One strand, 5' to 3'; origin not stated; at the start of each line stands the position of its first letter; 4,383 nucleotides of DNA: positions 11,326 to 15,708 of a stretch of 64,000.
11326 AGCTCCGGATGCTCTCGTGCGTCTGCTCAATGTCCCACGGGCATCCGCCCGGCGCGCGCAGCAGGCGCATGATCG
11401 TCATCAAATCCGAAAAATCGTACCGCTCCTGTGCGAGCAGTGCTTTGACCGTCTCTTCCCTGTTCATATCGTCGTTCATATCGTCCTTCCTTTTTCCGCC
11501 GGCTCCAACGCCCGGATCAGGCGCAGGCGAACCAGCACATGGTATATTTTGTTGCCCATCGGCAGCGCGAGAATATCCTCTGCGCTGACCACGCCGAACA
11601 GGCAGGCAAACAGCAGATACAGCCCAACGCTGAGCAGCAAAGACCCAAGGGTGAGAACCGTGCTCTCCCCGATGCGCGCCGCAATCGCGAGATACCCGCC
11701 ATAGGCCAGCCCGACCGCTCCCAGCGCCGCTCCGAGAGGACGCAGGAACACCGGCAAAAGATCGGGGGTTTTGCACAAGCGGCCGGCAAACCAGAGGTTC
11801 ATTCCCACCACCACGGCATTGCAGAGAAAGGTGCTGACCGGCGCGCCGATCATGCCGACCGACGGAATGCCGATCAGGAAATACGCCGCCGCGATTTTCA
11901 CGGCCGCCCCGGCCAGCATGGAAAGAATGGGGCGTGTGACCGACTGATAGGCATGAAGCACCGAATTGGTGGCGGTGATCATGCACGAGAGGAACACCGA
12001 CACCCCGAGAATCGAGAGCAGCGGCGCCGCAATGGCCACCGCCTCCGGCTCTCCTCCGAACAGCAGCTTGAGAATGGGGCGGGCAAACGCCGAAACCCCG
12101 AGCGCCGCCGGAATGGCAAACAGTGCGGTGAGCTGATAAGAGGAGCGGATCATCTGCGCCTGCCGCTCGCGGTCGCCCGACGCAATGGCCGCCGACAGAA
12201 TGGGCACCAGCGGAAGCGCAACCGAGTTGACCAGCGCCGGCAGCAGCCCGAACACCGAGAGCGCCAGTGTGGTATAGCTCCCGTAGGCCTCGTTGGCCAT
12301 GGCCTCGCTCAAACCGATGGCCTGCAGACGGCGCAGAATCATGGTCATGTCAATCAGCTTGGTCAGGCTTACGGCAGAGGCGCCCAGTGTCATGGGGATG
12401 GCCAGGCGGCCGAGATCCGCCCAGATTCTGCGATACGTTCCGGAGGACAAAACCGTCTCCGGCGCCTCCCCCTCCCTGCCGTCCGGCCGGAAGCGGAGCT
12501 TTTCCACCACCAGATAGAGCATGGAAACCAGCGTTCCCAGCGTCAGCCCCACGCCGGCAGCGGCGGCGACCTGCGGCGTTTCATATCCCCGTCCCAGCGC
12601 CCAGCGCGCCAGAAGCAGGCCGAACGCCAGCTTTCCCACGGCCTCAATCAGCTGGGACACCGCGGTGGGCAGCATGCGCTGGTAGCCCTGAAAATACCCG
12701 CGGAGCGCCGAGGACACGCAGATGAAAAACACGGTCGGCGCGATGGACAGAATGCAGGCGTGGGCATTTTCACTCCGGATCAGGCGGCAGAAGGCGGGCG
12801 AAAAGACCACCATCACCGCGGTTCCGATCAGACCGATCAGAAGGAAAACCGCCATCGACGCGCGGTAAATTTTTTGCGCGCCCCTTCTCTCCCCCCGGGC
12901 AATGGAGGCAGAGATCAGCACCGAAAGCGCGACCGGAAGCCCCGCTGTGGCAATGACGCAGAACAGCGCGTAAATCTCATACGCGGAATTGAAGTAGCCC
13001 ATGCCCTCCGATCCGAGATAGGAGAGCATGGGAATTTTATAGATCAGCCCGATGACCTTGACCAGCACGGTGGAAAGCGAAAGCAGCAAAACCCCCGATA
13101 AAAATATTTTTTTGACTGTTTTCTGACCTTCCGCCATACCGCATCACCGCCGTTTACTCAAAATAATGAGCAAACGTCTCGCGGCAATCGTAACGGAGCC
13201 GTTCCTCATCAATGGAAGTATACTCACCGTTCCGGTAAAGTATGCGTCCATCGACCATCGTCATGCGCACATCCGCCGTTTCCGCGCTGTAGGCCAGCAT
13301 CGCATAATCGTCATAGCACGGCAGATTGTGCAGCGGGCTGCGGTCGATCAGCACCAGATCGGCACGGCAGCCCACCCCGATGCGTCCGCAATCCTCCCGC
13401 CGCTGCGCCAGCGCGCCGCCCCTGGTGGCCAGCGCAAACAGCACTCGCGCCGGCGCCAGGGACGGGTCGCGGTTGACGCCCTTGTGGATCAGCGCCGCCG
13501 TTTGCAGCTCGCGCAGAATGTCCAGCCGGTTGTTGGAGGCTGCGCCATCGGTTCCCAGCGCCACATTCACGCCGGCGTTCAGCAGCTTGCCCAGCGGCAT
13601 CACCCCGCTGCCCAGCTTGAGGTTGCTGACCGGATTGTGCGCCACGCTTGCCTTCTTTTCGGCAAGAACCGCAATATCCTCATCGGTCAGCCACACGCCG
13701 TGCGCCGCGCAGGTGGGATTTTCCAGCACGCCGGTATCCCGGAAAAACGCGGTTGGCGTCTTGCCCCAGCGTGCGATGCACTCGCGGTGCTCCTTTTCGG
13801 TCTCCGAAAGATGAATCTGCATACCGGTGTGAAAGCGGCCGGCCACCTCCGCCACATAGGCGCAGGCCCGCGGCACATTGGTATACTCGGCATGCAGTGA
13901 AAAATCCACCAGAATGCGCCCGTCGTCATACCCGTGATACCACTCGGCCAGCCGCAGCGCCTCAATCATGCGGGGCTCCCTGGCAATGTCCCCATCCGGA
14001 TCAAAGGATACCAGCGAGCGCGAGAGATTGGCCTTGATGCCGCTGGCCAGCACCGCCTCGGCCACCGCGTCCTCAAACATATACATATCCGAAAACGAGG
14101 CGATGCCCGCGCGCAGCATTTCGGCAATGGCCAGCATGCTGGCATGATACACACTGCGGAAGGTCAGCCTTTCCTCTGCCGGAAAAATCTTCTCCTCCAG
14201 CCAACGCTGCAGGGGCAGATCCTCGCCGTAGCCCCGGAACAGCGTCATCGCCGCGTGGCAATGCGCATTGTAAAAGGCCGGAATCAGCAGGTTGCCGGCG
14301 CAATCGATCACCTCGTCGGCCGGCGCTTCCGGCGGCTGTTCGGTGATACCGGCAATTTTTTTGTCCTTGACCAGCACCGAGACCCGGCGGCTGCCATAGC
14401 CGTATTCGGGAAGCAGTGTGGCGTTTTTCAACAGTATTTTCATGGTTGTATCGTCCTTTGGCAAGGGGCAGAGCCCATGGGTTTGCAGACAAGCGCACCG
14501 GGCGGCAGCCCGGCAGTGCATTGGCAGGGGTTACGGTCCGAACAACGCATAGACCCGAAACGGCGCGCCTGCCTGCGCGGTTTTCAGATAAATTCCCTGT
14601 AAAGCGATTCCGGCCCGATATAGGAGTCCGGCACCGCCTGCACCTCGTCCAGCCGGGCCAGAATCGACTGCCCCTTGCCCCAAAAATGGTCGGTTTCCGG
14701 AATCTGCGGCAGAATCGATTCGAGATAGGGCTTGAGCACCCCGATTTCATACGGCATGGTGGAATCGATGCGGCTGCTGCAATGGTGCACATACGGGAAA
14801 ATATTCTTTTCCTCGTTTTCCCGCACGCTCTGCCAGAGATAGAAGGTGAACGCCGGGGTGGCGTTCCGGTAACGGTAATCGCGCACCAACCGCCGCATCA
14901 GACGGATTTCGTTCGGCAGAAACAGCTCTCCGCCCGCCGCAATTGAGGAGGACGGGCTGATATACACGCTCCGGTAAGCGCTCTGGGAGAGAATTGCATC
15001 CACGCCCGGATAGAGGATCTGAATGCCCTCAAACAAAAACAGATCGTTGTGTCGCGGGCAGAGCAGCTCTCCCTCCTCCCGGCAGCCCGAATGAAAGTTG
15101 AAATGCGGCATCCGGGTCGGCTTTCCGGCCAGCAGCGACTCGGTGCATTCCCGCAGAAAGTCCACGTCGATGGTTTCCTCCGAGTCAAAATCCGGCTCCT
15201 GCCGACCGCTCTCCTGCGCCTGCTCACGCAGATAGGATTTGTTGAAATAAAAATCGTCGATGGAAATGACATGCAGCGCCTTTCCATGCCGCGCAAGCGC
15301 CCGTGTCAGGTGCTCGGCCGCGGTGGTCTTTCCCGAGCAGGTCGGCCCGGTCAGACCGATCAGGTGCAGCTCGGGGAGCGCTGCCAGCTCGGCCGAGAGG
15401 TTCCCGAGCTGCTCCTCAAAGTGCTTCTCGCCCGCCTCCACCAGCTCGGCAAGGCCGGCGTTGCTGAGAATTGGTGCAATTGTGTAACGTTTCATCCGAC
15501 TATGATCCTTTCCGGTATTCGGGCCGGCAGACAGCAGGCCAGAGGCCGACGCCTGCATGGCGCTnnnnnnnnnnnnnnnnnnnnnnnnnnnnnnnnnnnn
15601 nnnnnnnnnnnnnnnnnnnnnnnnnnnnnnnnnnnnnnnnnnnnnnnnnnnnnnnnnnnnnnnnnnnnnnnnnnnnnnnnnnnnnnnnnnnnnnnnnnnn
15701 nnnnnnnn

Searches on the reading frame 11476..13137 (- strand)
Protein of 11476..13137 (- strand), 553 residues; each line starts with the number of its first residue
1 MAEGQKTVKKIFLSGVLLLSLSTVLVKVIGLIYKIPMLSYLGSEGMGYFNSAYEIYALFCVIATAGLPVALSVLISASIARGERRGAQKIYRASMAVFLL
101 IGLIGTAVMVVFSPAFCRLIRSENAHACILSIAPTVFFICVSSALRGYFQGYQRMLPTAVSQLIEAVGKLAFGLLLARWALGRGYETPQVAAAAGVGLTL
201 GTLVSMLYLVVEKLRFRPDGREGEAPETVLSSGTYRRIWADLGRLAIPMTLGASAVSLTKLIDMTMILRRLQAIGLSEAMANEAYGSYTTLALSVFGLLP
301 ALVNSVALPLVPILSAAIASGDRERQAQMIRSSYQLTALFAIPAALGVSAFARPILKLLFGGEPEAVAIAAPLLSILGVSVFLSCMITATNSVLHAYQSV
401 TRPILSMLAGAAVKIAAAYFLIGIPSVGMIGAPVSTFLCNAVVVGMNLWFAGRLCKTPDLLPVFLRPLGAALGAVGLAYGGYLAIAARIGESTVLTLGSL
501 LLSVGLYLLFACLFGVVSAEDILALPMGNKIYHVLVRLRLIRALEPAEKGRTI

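Call 68: search_protein_families(library=pfam, proteins=[window:11476-13137:-], max_evalue=0.00001)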
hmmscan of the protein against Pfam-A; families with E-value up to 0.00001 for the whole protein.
window:11476-13137:- (553 aa): 3 families
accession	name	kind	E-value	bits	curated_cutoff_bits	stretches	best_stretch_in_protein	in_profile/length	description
PF01943.22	Polysacc_synt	-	2.1e-21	77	28.2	1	13-315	2-271/274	Polysaccharide biosynthesis protein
PF03023.19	MurJ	-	1.9e-17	63.5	27.4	1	40-457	4-405/451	Lipid II flippase MurJ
PF01554.23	MatE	-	3.5e-15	56.5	24.9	2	24-168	7-154/161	MatE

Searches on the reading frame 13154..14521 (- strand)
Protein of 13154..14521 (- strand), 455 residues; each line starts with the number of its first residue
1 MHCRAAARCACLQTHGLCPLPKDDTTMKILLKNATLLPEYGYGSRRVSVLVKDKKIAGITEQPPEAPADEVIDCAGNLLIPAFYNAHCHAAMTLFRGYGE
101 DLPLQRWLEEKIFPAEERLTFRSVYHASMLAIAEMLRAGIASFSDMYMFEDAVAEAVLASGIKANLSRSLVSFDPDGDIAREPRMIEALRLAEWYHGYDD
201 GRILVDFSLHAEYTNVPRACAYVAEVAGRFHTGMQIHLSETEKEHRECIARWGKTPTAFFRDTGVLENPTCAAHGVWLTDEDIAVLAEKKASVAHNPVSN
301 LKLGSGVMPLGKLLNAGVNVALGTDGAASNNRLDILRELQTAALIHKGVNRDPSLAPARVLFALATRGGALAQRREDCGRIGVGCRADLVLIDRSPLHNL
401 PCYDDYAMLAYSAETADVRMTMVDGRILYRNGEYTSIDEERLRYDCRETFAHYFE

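Call 68: search_protein_families(library=pfam, proteins=[window:13154-14521:-], max_evalue=0.00001)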
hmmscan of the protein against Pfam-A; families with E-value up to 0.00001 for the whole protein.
window:13154-14521:- (455 aa): 2 families
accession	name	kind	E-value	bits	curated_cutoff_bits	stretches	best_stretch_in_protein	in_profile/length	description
PF01979.26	Amidohydro_1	-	2.3e-58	198.5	25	1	79-427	2-344/345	Amidohydrolase family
PF07969.17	Amidohydro_3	-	1.2e-20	74.9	29.7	1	215-429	258-472/472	Amidohydrolase family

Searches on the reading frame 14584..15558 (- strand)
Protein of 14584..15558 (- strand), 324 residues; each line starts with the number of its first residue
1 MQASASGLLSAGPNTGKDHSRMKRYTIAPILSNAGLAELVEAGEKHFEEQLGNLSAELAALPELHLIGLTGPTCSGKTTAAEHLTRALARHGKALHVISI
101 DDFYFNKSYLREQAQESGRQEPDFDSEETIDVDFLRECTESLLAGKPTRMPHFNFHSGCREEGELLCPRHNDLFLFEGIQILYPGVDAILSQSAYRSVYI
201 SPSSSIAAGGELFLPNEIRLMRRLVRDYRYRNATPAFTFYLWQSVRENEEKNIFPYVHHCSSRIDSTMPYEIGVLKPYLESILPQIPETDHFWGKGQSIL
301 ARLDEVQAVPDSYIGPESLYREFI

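Call 68: search_protein_families(library=pfam, proteins=[window:14584-15558:-], max_evalue=0.00001)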
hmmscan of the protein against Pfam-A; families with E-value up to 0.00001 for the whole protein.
window:14584-15558:- (324 aa): 1 family
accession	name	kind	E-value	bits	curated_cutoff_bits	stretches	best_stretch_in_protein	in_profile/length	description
PF00485.24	PRK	-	1.1e-13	51.9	22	1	66-235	1-158/196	Phosphoribulokinase / Uridine kinase family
